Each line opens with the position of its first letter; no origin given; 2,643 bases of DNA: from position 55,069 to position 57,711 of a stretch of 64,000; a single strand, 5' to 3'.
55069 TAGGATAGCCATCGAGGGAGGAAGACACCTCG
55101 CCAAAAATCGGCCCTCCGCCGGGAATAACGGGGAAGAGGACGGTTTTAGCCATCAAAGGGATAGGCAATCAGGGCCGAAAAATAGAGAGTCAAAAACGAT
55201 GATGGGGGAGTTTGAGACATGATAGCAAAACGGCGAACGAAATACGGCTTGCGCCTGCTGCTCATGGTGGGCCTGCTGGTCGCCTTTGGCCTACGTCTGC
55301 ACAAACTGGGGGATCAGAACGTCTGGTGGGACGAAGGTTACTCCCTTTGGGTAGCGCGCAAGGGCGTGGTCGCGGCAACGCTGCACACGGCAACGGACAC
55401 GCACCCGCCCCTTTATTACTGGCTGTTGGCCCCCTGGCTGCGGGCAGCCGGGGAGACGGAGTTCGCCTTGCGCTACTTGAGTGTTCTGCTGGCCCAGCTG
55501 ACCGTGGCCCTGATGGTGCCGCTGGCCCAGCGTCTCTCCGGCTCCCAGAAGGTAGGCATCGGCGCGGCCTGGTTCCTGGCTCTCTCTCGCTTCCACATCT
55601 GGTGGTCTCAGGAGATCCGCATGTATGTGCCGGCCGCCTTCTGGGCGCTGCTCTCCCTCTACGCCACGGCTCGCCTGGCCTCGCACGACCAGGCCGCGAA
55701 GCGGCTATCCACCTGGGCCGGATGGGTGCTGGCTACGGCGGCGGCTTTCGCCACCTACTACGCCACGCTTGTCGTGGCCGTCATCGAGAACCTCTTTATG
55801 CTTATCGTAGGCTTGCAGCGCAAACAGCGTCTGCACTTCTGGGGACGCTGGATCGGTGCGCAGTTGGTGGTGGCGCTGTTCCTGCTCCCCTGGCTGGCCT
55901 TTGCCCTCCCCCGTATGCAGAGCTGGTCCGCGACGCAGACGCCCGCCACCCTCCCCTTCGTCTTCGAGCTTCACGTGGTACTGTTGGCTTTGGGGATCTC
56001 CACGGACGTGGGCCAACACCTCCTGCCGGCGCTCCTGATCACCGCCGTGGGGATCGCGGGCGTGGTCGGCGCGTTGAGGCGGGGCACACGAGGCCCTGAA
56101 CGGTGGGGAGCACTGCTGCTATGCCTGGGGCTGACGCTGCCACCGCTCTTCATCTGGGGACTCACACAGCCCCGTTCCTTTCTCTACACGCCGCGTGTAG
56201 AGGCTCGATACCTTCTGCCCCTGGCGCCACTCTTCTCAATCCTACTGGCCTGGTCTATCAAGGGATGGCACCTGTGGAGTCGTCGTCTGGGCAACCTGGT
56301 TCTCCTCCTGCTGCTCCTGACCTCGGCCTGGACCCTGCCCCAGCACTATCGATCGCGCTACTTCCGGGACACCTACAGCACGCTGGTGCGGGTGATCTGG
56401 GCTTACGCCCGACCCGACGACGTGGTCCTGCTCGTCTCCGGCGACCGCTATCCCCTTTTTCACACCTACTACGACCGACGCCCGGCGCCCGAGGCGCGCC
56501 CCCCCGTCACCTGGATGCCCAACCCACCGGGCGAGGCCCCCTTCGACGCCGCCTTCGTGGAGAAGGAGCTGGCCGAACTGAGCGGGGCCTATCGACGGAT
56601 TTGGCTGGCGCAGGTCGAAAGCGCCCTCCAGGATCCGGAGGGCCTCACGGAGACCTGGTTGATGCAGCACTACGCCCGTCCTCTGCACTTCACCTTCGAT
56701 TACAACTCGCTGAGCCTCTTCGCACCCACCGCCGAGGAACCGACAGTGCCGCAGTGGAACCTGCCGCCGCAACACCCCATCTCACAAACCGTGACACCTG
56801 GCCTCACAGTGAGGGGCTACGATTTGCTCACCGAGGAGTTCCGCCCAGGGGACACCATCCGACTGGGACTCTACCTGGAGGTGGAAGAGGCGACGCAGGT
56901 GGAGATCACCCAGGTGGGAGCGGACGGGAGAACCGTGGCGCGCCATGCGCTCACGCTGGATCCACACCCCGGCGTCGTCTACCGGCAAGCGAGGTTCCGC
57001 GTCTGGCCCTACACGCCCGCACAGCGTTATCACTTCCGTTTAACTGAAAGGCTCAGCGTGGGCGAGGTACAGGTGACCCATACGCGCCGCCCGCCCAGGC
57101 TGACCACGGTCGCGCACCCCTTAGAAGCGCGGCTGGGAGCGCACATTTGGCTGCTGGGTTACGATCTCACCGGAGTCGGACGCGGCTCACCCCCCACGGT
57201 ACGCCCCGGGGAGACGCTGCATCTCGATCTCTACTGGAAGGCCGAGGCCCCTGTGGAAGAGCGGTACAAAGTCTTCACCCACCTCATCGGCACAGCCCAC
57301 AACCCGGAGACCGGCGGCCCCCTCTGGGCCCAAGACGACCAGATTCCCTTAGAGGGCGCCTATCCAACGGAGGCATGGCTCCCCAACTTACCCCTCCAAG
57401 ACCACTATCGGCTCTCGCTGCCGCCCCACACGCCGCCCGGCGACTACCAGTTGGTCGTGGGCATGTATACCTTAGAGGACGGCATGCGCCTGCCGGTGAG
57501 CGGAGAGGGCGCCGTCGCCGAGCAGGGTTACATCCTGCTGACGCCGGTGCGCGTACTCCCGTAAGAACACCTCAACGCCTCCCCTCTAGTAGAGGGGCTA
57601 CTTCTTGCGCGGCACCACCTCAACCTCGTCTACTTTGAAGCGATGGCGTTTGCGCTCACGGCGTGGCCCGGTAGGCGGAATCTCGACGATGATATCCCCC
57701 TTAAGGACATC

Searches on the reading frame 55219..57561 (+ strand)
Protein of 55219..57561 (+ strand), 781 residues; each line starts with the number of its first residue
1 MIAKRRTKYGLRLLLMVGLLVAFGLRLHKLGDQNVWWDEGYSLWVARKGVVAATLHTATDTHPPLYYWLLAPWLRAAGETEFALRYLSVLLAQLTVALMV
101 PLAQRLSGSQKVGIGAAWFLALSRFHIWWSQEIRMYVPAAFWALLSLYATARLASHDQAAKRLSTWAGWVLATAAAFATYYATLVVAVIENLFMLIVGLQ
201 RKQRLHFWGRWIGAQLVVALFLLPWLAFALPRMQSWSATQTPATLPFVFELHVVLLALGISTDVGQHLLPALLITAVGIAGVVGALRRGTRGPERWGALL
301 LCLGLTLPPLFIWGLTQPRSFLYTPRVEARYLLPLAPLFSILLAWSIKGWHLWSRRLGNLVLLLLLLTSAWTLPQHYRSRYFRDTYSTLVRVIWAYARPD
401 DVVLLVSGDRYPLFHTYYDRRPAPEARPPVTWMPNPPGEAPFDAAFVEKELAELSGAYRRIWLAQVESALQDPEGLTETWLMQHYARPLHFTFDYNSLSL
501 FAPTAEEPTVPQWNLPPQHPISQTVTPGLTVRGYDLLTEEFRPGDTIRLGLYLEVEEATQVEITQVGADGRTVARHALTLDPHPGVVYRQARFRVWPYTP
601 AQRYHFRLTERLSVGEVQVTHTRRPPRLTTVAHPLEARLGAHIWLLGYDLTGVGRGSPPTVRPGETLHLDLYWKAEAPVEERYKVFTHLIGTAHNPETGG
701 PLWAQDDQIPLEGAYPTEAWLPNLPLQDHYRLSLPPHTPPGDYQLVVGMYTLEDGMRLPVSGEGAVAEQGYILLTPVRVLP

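Call 35: search_protein_families(library=ncbifam, proteins=[window:55219-57561:+], max_evalue=1)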
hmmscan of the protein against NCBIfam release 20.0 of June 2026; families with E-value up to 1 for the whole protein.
window:55219-57561:+ (781 aa): 2 families
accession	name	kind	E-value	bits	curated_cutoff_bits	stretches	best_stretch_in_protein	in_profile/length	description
TIGR03663.1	TIGR03663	subfamily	3.3e-06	26.4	126.25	1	17-202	6-185/435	flippase activity-associated protein Agl23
NF009784.2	PRK13279.1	equivalog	0.0035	16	567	1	63-226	62-223/539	lipid IV(A) 4-amino-4-deoxy-L-arabinosyltransferase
